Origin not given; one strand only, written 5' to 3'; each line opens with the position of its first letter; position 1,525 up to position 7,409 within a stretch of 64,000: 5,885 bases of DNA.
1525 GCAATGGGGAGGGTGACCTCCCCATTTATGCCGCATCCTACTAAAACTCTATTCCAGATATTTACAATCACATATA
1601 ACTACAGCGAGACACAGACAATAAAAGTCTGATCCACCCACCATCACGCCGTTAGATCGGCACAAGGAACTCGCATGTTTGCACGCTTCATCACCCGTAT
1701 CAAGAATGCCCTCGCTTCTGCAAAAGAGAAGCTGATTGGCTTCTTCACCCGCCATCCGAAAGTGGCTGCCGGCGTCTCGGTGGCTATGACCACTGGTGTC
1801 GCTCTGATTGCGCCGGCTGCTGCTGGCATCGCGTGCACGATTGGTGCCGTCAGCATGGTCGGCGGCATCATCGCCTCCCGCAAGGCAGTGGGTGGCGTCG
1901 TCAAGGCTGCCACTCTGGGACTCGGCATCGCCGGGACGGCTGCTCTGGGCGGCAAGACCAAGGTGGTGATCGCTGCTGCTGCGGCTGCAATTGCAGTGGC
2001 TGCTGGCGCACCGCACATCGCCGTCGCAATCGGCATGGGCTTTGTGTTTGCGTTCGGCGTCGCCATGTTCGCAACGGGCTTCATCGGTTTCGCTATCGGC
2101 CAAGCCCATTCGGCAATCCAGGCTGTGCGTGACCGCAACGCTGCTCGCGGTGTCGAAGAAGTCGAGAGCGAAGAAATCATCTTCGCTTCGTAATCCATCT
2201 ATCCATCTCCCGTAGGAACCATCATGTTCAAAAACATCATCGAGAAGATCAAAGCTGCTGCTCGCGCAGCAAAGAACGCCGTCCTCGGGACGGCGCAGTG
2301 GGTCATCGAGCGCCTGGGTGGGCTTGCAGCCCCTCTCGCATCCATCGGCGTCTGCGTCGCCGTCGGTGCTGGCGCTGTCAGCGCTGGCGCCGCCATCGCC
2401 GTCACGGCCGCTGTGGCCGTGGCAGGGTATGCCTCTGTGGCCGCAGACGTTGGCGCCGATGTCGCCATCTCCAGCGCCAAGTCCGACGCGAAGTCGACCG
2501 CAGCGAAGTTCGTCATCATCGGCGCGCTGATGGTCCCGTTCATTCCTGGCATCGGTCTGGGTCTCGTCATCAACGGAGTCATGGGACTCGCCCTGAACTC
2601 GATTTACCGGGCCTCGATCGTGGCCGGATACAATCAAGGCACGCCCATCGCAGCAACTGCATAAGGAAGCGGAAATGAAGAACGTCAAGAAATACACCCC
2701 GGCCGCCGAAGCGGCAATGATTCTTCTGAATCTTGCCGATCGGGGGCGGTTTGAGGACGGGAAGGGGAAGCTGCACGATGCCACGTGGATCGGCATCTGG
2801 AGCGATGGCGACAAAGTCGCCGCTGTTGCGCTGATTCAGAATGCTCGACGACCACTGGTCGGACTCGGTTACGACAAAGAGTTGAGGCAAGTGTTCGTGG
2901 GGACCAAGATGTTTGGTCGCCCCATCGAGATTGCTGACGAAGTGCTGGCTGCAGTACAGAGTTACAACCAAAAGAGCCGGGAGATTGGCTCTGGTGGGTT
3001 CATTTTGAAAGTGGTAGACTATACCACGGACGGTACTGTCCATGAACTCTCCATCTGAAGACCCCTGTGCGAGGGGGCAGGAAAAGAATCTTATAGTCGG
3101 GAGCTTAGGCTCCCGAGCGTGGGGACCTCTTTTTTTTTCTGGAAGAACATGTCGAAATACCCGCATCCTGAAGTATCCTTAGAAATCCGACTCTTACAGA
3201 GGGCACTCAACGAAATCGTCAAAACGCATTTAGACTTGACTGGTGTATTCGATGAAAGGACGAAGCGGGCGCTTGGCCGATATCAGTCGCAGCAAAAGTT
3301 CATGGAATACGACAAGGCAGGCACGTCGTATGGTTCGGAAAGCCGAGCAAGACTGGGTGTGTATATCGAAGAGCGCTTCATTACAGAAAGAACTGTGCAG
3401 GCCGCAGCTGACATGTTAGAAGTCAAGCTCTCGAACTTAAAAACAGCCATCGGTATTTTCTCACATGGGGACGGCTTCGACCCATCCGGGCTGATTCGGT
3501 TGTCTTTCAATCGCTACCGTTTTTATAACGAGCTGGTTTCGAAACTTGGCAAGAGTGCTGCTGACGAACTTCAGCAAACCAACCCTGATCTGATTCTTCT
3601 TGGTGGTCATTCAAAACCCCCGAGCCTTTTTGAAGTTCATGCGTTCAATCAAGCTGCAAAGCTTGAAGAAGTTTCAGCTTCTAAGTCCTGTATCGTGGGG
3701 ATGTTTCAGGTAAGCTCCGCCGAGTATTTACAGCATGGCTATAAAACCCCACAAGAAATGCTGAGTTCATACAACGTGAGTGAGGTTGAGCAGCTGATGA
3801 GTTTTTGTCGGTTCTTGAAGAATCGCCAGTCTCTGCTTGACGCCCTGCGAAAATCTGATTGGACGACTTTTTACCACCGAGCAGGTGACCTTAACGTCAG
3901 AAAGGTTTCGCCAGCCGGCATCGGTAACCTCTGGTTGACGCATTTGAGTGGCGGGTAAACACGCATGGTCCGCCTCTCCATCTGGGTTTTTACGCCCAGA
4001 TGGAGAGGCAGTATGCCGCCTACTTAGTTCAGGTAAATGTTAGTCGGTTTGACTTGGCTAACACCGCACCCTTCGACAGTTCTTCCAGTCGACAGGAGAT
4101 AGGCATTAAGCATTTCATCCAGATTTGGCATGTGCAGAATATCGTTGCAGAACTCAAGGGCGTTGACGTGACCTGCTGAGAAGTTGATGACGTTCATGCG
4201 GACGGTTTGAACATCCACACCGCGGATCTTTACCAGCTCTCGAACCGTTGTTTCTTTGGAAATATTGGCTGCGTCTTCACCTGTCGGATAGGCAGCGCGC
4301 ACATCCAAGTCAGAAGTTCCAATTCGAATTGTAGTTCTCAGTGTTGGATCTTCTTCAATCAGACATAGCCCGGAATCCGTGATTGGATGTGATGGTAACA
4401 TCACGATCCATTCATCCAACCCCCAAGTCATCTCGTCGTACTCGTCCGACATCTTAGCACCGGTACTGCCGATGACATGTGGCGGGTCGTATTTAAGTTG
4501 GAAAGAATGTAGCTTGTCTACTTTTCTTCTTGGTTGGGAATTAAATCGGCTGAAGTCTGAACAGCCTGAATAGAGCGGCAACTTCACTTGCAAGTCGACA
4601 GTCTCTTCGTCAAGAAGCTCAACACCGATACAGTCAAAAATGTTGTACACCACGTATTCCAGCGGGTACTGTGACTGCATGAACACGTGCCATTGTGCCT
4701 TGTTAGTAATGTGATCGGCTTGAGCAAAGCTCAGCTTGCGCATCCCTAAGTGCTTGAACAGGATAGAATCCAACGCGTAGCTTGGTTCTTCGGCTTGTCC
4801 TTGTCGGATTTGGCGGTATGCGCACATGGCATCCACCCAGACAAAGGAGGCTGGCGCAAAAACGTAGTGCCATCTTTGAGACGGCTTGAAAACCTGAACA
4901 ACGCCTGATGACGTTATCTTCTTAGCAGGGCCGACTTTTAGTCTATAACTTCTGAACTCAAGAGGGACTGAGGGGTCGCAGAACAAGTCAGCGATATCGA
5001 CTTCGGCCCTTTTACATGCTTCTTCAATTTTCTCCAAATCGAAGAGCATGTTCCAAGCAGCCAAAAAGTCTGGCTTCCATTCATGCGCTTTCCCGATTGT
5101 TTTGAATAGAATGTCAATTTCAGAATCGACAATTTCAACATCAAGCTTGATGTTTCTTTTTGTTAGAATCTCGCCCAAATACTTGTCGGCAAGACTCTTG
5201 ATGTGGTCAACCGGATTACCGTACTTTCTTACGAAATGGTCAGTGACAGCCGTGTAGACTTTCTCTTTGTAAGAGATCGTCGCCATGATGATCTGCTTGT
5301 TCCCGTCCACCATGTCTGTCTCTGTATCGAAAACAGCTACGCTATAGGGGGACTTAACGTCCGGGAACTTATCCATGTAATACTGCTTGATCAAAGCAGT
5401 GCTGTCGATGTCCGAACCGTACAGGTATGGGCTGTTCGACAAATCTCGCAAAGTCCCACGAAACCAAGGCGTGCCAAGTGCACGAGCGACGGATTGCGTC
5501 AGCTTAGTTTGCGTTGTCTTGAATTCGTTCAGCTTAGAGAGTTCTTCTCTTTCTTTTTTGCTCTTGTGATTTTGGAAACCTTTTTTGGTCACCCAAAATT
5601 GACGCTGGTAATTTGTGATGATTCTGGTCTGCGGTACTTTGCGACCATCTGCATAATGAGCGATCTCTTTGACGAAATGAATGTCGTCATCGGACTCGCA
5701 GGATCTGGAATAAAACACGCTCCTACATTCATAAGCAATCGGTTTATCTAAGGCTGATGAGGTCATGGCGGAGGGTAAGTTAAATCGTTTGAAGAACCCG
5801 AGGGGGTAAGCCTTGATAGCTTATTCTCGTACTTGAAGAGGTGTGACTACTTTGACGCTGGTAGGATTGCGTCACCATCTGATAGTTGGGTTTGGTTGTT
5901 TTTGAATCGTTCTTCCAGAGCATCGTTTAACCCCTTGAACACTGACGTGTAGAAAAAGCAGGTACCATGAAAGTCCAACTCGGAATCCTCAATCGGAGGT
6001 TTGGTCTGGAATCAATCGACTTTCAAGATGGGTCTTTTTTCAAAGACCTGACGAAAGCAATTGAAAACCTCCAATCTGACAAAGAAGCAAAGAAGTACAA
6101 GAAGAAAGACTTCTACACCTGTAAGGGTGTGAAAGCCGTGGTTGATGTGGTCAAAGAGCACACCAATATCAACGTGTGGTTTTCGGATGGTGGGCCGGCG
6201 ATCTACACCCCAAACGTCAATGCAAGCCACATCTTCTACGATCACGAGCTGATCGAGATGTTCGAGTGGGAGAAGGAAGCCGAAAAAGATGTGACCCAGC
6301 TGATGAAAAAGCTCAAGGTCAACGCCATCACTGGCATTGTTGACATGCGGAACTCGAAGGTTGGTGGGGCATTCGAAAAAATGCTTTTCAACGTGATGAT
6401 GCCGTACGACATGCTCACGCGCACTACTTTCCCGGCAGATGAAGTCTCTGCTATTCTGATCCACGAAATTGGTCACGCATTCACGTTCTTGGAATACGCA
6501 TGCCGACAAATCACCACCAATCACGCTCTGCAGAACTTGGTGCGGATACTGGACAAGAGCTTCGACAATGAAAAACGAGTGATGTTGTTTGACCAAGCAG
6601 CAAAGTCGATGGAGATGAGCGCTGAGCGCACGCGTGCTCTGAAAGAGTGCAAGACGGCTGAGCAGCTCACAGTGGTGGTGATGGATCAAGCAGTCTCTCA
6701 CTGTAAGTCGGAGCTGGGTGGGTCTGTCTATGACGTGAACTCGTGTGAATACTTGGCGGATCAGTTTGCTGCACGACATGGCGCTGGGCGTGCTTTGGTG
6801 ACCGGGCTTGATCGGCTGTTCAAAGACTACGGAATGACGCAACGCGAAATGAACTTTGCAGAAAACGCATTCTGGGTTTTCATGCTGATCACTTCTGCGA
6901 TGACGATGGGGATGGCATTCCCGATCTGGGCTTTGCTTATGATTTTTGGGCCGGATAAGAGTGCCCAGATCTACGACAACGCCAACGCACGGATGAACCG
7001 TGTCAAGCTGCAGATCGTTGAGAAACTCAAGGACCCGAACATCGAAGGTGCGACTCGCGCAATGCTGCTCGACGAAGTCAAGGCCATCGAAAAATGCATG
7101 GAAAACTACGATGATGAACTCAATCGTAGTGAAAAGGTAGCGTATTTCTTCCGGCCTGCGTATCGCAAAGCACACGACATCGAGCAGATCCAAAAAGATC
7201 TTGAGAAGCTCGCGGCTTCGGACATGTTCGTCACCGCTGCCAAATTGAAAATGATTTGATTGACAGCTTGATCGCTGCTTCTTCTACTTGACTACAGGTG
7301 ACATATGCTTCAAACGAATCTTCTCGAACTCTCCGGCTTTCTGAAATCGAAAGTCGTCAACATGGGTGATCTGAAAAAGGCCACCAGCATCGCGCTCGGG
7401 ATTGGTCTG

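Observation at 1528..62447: Conserved-sequence palindromic repeat family at intergenic stem-loops, nearly always followed by TATGC(C/T)G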

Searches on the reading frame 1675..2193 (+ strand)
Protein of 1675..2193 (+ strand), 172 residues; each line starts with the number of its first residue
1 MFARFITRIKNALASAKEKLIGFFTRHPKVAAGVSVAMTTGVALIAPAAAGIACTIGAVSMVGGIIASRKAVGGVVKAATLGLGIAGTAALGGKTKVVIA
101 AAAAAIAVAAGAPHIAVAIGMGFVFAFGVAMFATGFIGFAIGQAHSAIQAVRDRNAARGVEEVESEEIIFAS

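Call 67: search_protein_families(library=phrogs, proteins=[window:1675-2193:+])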
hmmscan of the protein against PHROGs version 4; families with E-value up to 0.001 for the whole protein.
window:1675-2193:+ (172 aa): 0 families

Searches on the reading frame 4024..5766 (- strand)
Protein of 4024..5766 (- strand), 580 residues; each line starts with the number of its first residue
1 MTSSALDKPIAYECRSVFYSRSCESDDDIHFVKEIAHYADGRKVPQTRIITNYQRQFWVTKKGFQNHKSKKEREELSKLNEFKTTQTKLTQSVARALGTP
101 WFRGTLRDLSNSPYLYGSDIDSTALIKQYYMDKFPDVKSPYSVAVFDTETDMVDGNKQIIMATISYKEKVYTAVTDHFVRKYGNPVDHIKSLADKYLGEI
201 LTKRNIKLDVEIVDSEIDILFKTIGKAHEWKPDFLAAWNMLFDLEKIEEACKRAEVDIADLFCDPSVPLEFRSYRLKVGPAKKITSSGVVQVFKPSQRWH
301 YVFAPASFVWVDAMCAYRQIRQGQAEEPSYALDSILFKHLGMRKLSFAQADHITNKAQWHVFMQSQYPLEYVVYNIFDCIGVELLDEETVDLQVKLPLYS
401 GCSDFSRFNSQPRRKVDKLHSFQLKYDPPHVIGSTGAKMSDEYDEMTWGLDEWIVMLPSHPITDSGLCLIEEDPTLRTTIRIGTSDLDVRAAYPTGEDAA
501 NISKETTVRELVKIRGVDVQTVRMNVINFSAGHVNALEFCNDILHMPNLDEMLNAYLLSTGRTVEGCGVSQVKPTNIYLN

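Call 7: search_protein_families(library=phrogs, proteins=[window:4024-5766:-])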
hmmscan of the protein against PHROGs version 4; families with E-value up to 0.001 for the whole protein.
window:4024-5766:- (580 aa): 2 families
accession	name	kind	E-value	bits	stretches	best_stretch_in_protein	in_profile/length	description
phrog_3011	-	DNA, RNA and nucleotide metabolism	2.4e-194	648.3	1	6-561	6-569/576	DNA polymerase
phrog_262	-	DNA, RNA and nucleotide metabolism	3.9e-07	29.5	1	105-388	82-327/856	DNA polymerase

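Call 25: search_dna_similar(query=window:4024-5766:-, collection=phages, mode=protein, max_rows=12)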
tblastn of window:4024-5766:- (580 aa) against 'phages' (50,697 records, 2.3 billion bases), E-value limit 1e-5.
Records with a match: 298; places in all: 304; records where one place covers at least 80% of the query: 285.
Best place of each record, by identity: <60% 298.
By first word of the organism name: Pseudomonas 81; Erwinia 62; Salmonella 24; Vibrio 23; Serratia 21; Aeromonas 20; Klebsiella 16; Ralstonia 13; Bacillus 8; Burkholderia 4; and 14 more.
By host as written in the record: Erwinia amylovora 35; Pseudomonas aeruginosa 32; - 30; Erwinia amylovora ATCC 29780 19; Klebsiella pneumoniae 14; Aeromonas hydrophila 10; Pseudomonas aeruginosa PAO1 8; Ralstonia solanacearum 6; and 79 more.
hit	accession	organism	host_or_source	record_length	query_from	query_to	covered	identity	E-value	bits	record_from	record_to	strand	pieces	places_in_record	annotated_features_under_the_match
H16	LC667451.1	Burkholderia phage FLC9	Burkholderia glumae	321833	4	561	96%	49.7%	5e-178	563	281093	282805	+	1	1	hypothetical protein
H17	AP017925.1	Ralstonia phage RP31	Ralstonia solanacearum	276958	13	556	94%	46.5%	6e-156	500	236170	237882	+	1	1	putative T4-like DNA polymerase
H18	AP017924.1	Ralstonia phage RP12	Ralstonia solanacearum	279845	13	556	94%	46.5%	6e-156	500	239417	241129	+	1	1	putative T4-like DNA polymerase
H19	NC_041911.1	Ralstonia phage RP12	Ralstonia solanacearum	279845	13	556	94%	46.5%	6e-156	500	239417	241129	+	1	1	DNA polymerase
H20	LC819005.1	Ralstonia phage FLC1-1B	Ralstonia pseudosolanacearum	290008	13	556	94%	45.1%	9e-153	491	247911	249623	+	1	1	putative T4-like DNA polymerase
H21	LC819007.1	Ralstonia phage FLC4-3B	Ralstonia pseudosolanacearum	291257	13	556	94%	45.1%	1e-152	491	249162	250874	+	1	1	putative T4-like DNA polymerase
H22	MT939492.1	Xanthomonas phage Xoo-sp14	Xanthomonas oryzae pv. oryzae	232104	1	561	97%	40.8%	3e-128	420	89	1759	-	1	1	DNA polymerase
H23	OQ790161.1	Xanthomonas phage RTH11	Xanthomonas sp.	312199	12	556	94%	41.3%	2e-133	435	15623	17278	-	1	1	DNA polymerase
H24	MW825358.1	Xanthomonas phage vB_XciM_LucasX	Xanthomonas citri 306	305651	12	565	96%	39.7%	5e-126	414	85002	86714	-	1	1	hypothetical protein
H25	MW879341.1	Erwinia phage pEa_SNUABM_54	Erwinia amylovora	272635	13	561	95%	39.5%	1e-113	378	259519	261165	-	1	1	hypothetical protein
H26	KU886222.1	Erwinia phage vB_EamM_Special G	Erwinia amylovora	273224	10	558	95%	39.0%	5e-113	376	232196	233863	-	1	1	289: putative DNA polymerase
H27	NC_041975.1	Erwinia phage vB_EamM_Special G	Erwinia amylovora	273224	10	558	95%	39.0%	5e-113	376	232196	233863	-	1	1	289: DNA polymerase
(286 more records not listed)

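Call 37: get_annotated_region(hit=H26, flank=20000)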
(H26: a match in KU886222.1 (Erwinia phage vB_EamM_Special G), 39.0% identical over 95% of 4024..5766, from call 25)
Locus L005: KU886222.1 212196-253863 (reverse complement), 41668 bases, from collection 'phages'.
description: Erwinia phage vB_EamM_Special G, complete genome.
organism: Erwinia phage vB_EamM_Special G (NCBI taxid 1815989)
taxonomy: Viruses; Duplodnaviria; Heunggongvirae; Uroviricota; Caudoviricetes; Agricanvirus; Agricanvirus specialG
host: Erwinia amylovora; source: branches and blossums; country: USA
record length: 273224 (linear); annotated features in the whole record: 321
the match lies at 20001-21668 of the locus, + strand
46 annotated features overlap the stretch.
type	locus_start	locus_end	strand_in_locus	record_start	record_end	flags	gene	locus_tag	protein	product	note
CDS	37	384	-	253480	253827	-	304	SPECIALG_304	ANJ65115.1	hypothetical protein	gp304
CDS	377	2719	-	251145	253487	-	303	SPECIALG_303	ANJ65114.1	hypothetical protein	gp303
CDS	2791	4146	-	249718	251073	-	302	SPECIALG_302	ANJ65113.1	hypothetical protein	gp302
CDS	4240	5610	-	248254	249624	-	301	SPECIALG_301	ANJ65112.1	hypothetical protein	gp301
CDS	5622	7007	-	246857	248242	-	300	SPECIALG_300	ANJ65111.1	hypothetical protein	gp300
CDS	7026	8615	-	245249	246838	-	299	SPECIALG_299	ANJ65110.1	hypothetical protein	gp299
CDS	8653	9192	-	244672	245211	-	298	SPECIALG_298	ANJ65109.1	hypothetical protein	gp298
CDS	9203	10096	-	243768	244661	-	297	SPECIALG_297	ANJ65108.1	putative virion structural protein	gp297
CDS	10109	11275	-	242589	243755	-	296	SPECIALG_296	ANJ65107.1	putative virion structural protein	gp296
CDS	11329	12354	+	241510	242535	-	295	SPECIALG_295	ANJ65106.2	putative virion structural protein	gp295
CDS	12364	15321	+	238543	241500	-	294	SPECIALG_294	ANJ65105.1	putative virion structural protein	gp294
CDS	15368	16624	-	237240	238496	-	293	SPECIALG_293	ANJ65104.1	hypothetical protein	gp293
CDS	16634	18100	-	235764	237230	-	292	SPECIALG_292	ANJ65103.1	hypothetical protein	gp292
CDS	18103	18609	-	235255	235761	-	291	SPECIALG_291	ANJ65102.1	hypothetical protein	gp291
CDS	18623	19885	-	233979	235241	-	290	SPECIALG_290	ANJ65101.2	putative virion structural protein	gp290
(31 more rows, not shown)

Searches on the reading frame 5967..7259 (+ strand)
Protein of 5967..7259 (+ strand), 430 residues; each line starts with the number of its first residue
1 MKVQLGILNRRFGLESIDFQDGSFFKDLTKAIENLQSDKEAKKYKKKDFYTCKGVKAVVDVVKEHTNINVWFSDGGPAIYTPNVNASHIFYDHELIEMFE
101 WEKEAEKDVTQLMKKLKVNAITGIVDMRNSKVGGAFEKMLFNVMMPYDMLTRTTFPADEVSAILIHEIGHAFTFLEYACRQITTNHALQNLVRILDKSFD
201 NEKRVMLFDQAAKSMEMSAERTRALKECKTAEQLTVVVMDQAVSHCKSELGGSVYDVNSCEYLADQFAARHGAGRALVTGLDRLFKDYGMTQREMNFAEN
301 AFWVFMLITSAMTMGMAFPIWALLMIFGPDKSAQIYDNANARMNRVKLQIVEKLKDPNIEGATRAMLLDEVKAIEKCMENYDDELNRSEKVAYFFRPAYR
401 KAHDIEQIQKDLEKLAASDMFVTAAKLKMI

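Call 67: search_protein_families(library=phrogs, proteins=[window:5967-7259:+])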
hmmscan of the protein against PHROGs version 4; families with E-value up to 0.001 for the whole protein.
window:5967-7259:+ (430 aa): 1 family
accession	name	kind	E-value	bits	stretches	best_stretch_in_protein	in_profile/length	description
phrog_2767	-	unknown function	6.2e-83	280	1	9-428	9-439/442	-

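Call 79: search_protein_families(library=pfam, proteins=[window:5967-7259:+], max_evalue=0.01)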
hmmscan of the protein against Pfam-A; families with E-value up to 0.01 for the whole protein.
window:5967-7259:+ (430 aa): 0 families
